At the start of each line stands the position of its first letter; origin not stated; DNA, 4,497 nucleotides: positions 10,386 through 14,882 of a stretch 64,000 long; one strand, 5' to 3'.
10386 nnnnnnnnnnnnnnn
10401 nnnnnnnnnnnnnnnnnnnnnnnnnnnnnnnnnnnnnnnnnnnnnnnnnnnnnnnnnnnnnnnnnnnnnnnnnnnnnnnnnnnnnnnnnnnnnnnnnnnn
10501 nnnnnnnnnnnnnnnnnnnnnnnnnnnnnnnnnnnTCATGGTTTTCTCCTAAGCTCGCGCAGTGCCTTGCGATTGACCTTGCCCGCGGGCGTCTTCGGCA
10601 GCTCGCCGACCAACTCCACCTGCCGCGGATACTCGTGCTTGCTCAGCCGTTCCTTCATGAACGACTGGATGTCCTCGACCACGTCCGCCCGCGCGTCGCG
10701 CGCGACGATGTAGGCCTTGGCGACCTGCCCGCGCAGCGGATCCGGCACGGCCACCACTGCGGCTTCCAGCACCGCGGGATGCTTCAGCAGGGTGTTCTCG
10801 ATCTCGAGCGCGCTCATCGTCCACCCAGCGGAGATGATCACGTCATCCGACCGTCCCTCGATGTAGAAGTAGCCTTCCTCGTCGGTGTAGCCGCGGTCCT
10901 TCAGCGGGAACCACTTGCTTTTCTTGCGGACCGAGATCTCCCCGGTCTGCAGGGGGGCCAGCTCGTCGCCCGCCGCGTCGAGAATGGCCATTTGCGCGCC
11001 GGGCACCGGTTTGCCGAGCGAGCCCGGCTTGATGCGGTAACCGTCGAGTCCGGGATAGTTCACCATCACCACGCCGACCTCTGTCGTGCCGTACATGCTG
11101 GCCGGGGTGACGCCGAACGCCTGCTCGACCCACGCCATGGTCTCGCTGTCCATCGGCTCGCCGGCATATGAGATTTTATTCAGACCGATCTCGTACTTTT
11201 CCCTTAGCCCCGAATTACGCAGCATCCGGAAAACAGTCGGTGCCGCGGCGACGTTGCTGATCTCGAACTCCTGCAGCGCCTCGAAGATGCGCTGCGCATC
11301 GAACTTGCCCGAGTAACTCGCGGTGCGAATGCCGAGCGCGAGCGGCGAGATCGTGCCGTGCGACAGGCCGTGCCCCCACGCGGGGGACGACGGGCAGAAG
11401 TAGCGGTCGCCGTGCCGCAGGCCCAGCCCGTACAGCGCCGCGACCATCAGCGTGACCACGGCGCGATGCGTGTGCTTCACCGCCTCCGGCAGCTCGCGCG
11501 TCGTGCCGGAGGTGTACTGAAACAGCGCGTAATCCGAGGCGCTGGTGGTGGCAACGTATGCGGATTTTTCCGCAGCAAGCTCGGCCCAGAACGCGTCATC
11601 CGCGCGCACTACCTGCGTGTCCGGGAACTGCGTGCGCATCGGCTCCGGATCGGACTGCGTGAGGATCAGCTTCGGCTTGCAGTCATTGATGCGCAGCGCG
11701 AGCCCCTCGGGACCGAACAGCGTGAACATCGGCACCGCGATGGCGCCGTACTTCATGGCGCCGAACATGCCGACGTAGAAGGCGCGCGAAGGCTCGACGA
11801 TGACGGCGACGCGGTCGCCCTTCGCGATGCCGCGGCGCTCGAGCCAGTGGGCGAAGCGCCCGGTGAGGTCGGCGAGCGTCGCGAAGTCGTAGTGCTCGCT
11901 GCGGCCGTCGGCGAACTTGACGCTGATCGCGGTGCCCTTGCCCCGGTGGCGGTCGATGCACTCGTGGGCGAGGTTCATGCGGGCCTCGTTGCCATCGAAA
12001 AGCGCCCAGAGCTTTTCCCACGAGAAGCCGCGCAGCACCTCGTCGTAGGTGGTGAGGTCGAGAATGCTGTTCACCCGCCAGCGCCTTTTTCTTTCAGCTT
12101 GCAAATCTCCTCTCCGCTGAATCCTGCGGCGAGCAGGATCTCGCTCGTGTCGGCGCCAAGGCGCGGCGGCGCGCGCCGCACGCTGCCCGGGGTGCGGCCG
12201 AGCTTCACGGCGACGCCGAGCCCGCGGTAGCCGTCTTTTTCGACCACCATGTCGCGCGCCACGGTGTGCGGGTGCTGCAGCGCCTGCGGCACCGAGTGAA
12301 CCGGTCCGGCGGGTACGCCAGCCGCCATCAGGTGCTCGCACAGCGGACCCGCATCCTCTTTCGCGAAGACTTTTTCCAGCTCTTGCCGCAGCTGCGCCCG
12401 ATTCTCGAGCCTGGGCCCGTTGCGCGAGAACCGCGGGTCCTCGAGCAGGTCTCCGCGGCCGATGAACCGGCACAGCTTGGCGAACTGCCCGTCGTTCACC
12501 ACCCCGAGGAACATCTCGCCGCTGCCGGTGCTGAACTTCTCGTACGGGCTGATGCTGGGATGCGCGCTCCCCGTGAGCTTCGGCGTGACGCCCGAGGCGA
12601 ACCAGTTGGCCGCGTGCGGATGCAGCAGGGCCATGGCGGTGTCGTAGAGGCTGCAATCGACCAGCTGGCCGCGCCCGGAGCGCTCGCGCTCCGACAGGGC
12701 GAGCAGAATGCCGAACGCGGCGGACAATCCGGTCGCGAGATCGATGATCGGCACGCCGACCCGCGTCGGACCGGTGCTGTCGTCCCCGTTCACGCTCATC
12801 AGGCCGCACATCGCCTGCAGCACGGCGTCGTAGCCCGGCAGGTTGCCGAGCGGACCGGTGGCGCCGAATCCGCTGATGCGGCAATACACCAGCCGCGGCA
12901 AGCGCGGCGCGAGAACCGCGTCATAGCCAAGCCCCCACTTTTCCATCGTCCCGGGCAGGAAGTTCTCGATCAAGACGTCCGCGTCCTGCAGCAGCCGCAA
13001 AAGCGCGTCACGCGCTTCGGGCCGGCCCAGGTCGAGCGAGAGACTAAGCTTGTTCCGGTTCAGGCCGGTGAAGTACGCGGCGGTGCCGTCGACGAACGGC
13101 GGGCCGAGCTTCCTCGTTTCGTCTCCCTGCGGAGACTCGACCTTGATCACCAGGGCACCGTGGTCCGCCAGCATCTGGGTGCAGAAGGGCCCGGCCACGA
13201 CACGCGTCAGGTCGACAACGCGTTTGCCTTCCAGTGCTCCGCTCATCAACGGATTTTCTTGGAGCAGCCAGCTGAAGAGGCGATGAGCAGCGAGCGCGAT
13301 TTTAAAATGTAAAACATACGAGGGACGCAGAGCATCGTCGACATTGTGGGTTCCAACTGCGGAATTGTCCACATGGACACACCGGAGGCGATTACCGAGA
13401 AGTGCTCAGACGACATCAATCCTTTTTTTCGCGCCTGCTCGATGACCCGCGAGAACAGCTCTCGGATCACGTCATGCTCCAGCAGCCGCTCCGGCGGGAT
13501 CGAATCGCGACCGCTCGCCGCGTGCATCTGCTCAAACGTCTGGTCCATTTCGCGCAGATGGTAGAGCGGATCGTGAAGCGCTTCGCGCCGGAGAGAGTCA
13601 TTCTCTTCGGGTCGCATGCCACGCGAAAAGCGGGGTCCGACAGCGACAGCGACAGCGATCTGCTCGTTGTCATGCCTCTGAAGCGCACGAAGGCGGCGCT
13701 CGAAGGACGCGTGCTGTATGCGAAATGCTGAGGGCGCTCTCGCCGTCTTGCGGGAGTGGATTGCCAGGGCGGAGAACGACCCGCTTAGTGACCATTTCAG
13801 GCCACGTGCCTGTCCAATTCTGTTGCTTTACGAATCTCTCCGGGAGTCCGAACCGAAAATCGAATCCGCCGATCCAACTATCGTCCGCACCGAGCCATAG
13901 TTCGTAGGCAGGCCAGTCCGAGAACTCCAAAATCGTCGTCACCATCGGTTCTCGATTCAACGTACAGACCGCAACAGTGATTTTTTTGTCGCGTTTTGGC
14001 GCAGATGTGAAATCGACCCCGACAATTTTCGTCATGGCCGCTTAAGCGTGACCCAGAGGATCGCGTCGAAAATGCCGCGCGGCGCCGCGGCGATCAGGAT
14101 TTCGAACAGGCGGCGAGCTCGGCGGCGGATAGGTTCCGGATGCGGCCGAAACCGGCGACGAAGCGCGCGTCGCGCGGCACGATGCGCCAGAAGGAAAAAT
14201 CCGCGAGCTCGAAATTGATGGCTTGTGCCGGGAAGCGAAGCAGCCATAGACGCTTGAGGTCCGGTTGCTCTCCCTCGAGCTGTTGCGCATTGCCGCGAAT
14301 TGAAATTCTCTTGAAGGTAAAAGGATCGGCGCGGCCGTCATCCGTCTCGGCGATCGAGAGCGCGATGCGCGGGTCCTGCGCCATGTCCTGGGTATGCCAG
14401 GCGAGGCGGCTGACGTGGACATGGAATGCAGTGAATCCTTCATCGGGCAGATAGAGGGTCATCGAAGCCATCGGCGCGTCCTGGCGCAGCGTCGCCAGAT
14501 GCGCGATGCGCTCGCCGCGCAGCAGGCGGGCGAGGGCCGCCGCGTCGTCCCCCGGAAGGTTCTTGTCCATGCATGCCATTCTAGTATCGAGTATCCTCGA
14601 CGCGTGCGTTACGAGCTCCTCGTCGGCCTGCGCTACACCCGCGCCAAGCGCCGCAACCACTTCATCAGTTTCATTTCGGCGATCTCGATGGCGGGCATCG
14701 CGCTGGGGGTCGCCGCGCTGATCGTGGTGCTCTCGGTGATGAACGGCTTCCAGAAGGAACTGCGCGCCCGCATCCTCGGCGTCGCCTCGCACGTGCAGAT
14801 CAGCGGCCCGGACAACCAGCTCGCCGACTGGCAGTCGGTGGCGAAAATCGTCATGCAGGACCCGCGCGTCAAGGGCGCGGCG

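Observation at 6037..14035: A DUF429 gene split by a 7.3-kb insertion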

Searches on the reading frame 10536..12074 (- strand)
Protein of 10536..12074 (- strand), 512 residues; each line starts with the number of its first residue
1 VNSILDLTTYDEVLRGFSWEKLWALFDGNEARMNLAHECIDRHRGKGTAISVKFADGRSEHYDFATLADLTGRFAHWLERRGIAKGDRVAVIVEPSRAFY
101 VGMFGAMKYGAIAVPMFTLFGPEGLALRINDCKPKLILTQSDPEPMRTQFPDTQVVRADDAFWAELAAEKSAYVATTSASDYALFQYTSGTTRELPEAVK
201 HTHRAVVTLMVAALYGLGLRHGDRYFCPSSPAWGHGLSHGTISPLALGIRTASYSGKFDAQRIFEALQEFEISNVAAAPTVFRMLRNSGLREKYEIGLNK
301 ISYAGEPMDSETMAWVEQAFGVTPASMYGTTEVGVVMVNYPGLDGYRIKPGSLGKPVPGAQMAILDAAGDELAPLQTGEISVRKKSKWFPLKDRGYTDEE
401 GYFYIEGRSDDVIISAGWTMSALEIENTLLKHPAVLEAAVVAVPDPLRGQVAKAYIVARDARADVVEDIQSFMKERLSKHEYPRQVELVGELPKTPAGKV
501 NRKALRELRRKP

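Call 38: search_protein_families(library=ncbifam, max_evalue=0.001, proteins=[window:10536-12074:-])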
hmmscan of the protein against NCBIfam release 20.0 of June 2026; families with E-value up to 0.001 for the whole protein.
window:10536-12074:- (512 aa): 105 families (the best 25 are shown)
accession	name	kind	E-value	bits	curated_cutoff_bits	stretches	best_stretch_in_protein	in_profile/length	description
NF003313.0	PRK04319.1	equivalog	1.7e-102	343.5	729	2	6-384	15-413/574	acetate--CoA ligase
NF047394.1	AcylCoAsynMbcS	equivalog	4.6e-83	279.6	850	2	34-385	13-373/525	acyl-CoA synthetase MbcS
NF004837.0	PRK06187.1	subfamily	1.1e-75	254.9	476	1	50-507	24-520/531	long-chain-fatty-acid--CoA ligase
TIGR02188.1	Ac_CoA_lig_AcsA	equivalog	3.5e-66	223.8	724.95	3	391-508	483-604/629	acetate--CoA ligase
NF001208.0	PRK00174.1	subfamily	1.5e-65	221.8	657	3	391-509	499-620/649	acetate--CoA ligase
TIGR02262.1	benz_CoA_lig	subfamily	1e-60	205.9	375.25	1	32-507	2-507/508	benzoate-CoA ligase family protein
NF007815.0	PRK10524.1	equivalog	1.4e-57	195.6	955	3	389-508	475-602/629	propionate--CoA ligase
NF005676.0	PRK07470.1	equivalog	3.7e-53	181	774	1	32-507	19-527/544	acyl-CoA synthetase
NF006181.0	PRK08314.1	subfamily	1.7e-52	178.5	705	3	388-507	431-552/563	long-chain-fatty-acid--CoA ligase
TIGR02316.1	propion_prpE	equivalog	4.6e-52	177.5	827.4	3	393-507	478-600/628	propionate--CoA ligase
NF006182.0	PRK08316.1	subfamily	5.3e-52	177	663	2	59-384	34-374/523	fatty acyl-CoA synthetase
NF004511.1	PRK05852.1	equivalog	3.4e-48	164.5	650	1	61-507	26-502/505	FadD7 family fatty acid--CoA ligase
NF038341.1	ligase_FadD4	exception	4.9e-47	160.4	850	2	382-505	374-500/506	fatty-acid--CoA ligase FadD4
NF004822.0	PRK06178.1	equivalog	6.2e-47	160.4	782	2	143-507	176-565/571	acyl-CoA synthetase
NF002966.0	PRK03640.1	equivalog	1e-46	159.6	556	1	60-510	26-481/483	o-succinylbenzoate--CoA ligase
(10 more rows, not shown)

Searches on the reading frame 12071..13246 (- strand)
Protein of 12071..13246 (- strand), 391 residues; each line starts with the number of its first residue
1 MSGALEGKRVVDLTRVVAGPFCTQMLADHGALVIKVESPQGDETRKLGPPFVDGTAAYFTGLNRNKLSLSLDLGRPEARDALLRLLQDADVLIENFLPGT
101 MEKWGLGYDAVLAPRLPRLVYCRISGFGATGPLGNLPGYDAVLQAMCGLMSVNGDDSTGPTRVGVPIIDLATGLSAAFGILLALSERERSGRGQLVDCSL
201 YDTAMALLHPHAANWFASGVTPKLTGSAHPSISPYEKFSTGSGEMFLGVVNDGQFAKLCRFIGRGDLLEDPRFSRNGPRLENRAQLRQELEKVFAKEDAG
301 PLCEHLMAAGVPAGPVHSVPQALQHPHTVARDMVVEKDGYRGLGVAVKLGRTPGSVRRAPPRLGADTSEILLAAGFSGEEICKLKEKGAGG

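Call 38: search_protein_families(library=ncbifam, max_evalue=0.001, proteins=[window:12071-13246:-])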
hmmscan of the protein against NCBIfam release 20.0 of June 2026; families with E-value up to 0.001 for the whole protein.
window:12071-13246:- (391 aa): 7 families
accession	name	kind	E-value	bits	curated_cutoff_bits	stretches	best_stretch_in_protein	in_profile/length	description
NF052585.1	SucGlutTfsCaiB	equivalog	5.8e-95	318.2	750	1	5-371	8-385/394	succinate--glutarate CoA-transferase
NF008511.0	PRK11430.1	equivalog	1.5e-82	277.7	522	1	3-349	8-353/381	CoA:oxalate CoA-transferase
NF041294.1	Scnl_mescCoAtase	equivalog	6.3e-78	262.5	700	1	3-371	2-380/381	succinyl-CoA:mesaconate CoA-transferase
NF003809.0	PRK05398.1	subfamily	8.3e-67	225.6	442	2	1-207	1-207/416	formyl-CoA transferase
TIGR03253.1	oxalate_frc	equivalog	1e-62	212.2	504.2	2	4-207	3-206/416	formyl-CoA transferase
NF002914.1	PRK03525.1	equivalog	5.1e-40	137.6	413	1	3-388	8-395/400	L-carnitine CoA-transferase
TIGR04253.1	mesacon_CoA_iso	equivalog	2.7e-14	53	725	1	3-386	1-396/403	2-methylfumaryl-CoA isomerase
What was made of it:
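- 12071..13246 (-): Family III CoA-transferase (391 aa), intact. It is the first gene of the minus-strand cargo operon. NCBIfam shows similarity to succinate-glutarate CoA-transferase at E 6e-95, below the equivalog cut-off (call 38).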

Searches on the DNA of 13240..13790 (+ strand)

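Call 18: search_dna_similar(query=window:13240-13790:+, collection=plasmids, mode=distant, max_rows=15)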
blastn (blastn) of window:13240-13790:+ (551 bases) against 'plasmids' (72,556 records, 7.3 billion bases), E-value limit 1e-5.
No match.

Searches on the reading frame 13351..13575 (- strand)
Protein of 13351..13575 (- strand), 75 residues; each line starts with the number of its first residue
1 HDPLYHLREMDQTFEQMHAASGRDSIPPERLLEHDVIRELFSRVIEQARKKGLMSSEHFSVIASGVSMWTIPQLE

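Call 21: search_dna_similar(query=window:13351-13575:-, collection=plasmids, mode=protein, max_evalue=0.01, max_rows=10)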
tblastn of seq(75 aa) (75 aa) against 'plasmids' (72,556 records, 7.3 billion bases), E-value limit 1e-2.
Records with a match: 81; places in all: 140; records where one place covers at least 80% of the query: 2.
Best place of each record, by identity: <60% 81.
By first word of the organism name: Burkholderia 26; Cupriavidus 11; Paraburkholderia 9; Caballeronia 7; Acidithiobacillus 5; Pandoraea 3; Rhizobium 3; Mycetohabitans 2; Xanthomonas 2; Sinorhizobium 2; and 8 more.
By predicted mobility (MOB-suite, as given by PLSDB): conjugative 38; mobilizable 23; non-mobilizable 20.
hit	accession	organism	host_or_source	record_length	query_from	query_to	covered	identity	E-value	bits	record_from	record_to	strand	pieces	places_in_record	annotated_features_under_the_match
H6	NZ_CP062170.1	Mycetohabitans endofungorum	-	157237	29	69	55%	51.2%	4e-5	46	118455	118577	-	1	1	none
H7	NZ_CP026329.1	Acidithiobacillus caldus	pure culture,spring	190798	29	70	56%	47.6%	2e-5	47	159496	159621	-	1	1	none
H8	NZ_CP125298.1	Paraburkholderia sabiae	Mimosa caesalpiniifolia,cell ...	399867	29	70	56%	47.6%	1e-4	45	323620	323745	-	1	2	IS5 family transposase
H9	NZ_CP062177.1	Mycetohabitans rhizoxinica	-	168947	29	70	56%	47.6%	4e-4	44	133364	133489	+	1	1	none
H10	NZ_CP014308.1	Burkholderia sp. PAMC 26561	single cell,lichen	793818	29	69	55%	48.8%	2e-5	47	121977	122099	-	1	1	IS5 family transposase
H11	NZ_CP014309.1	Burkholderia sp. PAMC 26561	single cell,lichen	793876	29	69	55%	48.8%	2e-5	47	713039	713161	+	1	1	IS5 family transposase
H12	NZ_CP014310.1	Burkholderia sp. PAMC 26561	single cell,lichen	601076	29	69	55%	48.8%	2e-5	47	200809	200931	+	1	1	IS5 family transposase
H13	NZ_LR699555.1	Paraburkholderia dioscoreae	-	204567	29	69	55%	48.8%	2e-5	47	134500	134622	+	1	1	IS5 family transposase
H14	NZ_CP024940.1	Paraburkholderia hospita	soil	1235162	29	69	55%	48.8%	3e-5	47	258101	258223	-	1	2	record has no annotation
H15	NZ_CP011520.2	Pandoraea oxalativorans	-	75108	29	69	55%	48.8%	4e-4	44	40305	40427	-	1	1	IS5 family transposase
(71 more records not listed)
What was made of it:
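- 13348..13590 (-): Relic of an IS5-family transposase. About 75 of 366 residues remain, with an internal deletion and no C-terminal catalytic part. tblastn of the peptide against plasmids gives 81 records at about 48% identity, E 2e-5, annotated 'IS5 family transposase' (call 21).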

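Call 57: get_annotated_region(hit=H10, flank=1500)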
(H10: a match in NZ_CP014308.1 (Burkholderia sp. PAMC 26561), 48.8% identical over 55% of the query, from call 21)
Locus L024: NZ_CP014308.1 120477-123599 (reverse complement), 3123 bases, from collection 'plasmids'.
description: Burkholderia sp. PAMC 26561 plasmid unnamed1, complete sequence
organism: Burkholderia sp. PAMC 26561 (NCBI taxid 1795043)
taxonomy: Bacteria; Pseudomonadota; Betaproteobacteria; Burkholderiales; Burkholderiaceae; Burkholderia; Burkholderia sp. PAMC 26561
host: -; source: single cell,lichen; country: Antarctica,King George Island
typing (MOB-suite, as given by PLSDB): non-mobilizable
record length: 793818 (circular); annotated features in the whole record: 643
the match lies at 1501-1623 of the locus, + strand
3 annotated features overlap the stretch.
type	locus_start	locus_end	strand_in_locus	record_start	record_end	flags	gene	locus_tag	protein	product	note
CDS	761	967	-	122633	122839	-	-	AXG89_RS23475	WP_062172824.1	hypothetical protein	-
CDS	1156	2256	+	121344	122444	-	-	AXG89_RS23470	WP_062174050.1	IS5 family transposase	-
CDS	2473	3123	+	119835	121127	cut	-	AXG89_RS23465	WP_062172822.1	IS701 family transposase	-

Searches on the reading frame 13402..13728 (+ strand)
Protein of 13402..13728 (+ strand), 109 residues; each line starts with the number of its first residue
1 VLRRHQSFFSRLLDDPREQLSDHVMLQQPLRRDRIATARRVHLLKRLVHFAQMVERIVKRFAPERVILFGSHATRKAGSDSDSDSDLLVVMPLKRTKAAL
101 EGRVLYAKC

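Call 7: search_protein_families(library=pfam, max_evalue=1, proteins=[window:13402-13728:+])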
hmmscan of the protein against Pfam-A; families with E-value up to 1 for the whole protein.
seq(109 aa): 3 families
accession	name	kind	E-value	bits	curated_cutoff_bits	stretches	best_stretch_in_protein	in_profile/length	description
PF01909.29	NTP_transf_2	-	0.00014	22.6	21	1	55-94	6-43/93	Nucleotidyltransferase domain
PF18765.7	Polbeta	-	0.00057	20.4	26.9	1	57-91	6-39/93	Polymerase beta, Nucleotidyltransferase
PF22600.2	MTPAP-like_central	-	0.064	13.8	27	1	45-94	20-68/139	Poly(A) RNA polymerase, mitochondrial-like, central palm domain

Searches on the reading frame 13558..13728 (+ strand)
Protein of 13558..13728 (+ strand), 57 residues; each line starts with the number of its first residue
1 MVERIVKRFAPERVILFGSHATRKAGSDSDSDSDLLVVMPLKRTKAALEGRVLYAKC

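Call 55: search_protein_families(library=padloc, max_evalue=0.01, proteins=[window:13558-13728:+])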
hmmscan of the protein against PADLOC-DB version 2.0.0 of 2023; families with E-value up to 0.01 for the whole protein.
seq(57 aa): 6 families
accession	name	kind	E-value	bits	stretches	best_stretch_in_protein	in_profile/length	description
PDLC04907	PDC-S09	-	1.5e-06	26.3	1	2-44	18-58/114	-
PDLC04904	PDC-S09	-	3.6e-05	21.9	1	3-44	17-56/104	-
PDLC04902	PDC-S09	-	3.7e-05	21.9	1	3-44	13-52/97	-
PDLC04903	PDC-S09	-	8.9e-05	20.8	1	13-41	28-54/108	-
PDLC04906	PDC-S09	-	0.00029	19.2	1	4-40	17-51/98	-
PDLC04905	PDC-S09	-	0.00057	18.2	1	2-43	12-52/101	-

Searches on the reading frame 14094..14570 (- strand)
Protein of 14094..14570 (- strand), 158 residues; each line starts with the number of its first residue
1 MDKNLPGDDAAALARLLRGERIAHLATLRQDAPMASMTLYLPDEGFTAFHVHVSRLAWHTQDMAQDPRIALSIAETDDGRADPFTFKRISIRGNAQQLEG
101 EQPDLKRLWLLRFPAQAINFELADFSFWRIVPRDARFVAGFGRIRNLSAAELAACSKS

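Call 38: search_protein_families(library=ncbifam, max_evalue=0.001, proteins=[window:14094-14570:-])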
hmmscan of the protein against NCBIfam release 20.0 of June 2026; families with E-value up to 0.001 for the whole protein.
window:14094-14570:- (158 aa): 2 families
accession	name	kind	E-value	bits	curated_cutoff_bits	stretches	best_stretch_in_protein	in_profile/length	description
TIGR04110.1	heme_HutZ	equivalog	9e-09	35.3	225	1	24-153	26-158/168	heme utilization protein HutZ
TIGR03618.1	Rv1155_F420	subfamily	2.6e-05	24.4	79.05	1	14-103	2-85/127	TIGR03618 family F420-dependent PPOX class oxidoreductase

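Call 51: find_homologous_proteins(query=window:14094-14570:-, max_evalue=1e-40)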
Query window:14094-14570:- (158 aa): 3666 proteins with E <= 1e-40 among 4057 candidates; the best 120 are listed.
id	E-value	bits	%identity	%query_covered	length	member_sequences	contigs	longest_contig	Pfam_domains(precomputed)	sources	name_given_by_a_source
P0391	8.9e-88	310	88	100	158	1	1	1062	PF01243.28,PF13883.14,PF12900.14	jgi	jgi:putative heme iron utilization protein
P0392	1.2e-87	310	90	98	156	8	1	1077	PF13883.14,PF12900.14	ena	-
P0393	2.9e-86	305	88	99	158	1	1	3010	PF01243.28,PF13883.14,PF12900.14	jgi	jgi:putative heme iron utilization protein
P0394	3.0e-84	299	87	99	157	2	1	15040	PF01243.28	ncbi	-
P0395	1.8e-83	296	86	91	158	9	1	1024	PF01243.28,PF13883.14,PF12900.14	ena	-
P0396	2.6e-83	296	90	93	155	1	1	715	PF01243.28,PF13883.14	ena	-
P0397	6.5e-83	294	90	95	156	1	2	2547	PF01243.28,PF13883.14,PF12900.14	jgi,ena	jgi:hypothetical protein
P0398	6.7e-83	294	84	100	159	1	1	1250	PF01243.28,PF12900.14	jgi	jgi:heme oxygenase (biliverdin-IX-beta and delta-forming)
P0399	2.5e-82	292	88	96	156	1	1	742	PF01243.28,PF13883.14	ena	-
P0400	4.0e-82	292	85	98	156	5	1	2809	PF01243.28,PF13883.14,PF12900.14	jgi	jgi:hypothetical protein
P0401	8.7e-82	291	83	100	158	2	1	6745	PF01243.28,PF13883.14,PF12900.14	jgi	jgi:heme iron utilization protein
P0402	9.3e-82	291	83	91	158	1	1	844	PF01243.28,PF13883.14,PF12900.14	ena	-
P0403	9.4e-82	291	83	91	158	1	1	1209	PF01243.28,PF13883.14,PF12900.14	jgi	jgi:putative heme iron utilization protein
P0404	1.2e-81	290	86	98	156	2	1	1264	PF01243.28,PF13883.14,PF12900.14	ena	-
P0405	1.6e-81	290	81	100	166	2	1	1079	PF01243.28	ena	-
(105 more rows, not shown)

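Call 52: find_encoding_contigs(protein=P0394, flank=10000, max_places=2)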
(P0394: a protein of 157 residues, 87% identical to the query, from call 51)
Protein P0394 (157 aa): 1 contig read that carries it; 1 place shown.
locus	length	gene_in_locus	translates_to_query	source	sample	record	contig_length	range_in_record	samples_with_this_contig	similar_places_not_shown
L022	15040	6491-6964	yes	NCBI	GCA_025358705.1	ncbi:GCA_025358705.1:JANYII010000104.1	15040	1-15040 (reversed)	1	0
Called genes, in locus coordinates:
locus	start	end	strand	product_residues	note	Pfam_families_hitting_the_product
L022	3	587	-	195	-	?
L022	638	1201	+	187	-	PF09835:DUF2062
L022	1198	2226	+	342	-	PF07885:Ion_trans_2, PF02254:TrkA_N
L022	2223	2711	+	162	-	PF11322:DUF3124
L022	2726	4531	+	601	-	PF00999:Na_H_Exchanger, PF02254:TrkA_N, PF27452:KefB_C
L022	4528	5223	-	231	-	PF00005:ABC_tran, PF13304:AAA_21 (faint)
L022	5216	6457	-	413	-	PF12704:MacB_PCD, PF02687:FtsX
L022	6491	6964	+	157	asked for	PF01243:PNPOx_N (weak)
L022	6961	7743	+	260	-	PF04250:DUF429 (faint)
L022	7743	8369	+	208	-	PF01810:LysE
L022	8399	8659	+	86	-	-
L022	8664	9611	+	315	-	PF03401:TctC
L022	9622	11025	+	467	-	PF00929:RNase_T, PF27096:UvrC_M, PF27115:Cho_C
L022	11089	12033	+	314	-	-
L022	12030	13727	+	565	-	PF01368:DHH, PF02272:DHHA1, PF17768:RecJ_OB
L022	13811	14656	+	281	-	PF06325:PrmA (weak), PF08123:DOT1 (weak), PF13649:Methyltransf_25 (weak), PF13847:Methyltransf_31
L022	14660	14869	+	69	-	PF13619:KTSC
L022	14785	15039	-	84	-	?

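Call 53: find_encoding_contigs(protein=P0393, flank=5000, max_places=2)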
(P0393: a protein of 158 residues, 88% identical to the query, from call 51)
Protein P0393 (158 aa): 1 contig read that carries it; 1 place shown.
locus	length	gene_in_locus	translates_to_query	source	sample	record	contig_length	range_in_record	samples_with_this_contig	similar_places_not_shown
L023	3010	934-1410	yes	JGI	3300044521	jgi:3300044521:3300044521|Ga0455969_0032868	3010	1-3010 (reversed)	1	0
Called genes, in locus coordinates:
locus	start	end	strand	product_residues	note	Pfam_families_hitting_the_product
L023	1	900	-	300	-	?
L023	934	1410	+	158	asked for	PF13883:CREG_beta-barrel (faint), PF01243:PNPOx_N, PF12900:Pyridox_ox_2 (weak)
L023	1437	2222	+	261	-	PF04250:DUF429 (faint)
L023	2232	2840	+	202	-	PF01810:LysE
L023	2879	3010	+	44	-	?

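Call 55: search_protein_families(library=padloc, max_evalue=0.01, proteins=[L022:6961-7743:+, L022:8399-8659:+])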
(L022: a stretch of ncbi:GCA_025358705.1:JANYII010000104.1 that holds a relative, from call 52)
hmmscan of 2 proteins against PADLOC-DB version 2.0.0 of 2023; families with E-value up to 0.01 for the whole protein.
L022:6961-7743:+ (260 aa): 2 families
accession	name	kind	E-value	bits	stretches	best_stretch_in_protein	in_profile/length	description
PDLC05021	PDC-S44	-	0.00083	17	1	155-257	163-244/257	-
PDLC05019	PDC-S44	-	0.004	14.4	1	218-248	209-239/259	-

L022:8399-8659:+ (86 aa): 0 families

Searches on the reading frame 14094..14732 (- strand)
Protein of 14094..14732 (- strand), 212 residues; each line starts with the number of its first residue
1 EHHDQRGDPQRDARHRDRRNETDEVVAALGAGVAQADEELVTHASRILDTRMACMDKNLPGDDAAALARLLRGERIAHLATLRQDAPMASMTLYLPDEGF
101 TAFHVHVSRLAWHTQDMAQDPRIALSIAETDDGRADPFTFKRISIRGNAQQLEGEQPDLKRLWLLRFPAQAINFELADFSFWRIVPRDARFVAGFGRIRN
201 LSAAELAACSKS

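Call 7: search_protein_families(library=pfam, max_evalue=1, proteins=[window:14094-14732:-])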
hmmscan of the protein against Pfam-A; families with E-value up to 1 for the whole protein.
window:14094-14732:- (212 aa): 3 families
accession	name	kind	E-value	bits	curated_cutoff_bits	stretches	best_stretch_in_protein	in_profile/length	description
PF01243.27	PNPOx_N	-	6.5e-07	30.2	28.1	1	66-192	4-119/120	Pyridoxamine 5'-phosphate oxidase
PF13883.13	CREG_beta-barrel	-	1.1e-05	25.9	27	1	62-203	4-162/167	CREG, beta-barrel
PF12900.13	Pyridox_ox_2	-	1.4e-05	25.5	27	1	64-187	2-134/140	Pyridoxamine 5'-phosphate oxidase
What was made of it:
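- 14094..14570 (-): PNPOx-family gene (158 aa). It is the conserved upstream neighbour and the anchor for synteny. Pfam PF01243 at E 6.5e-7 (call 7).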
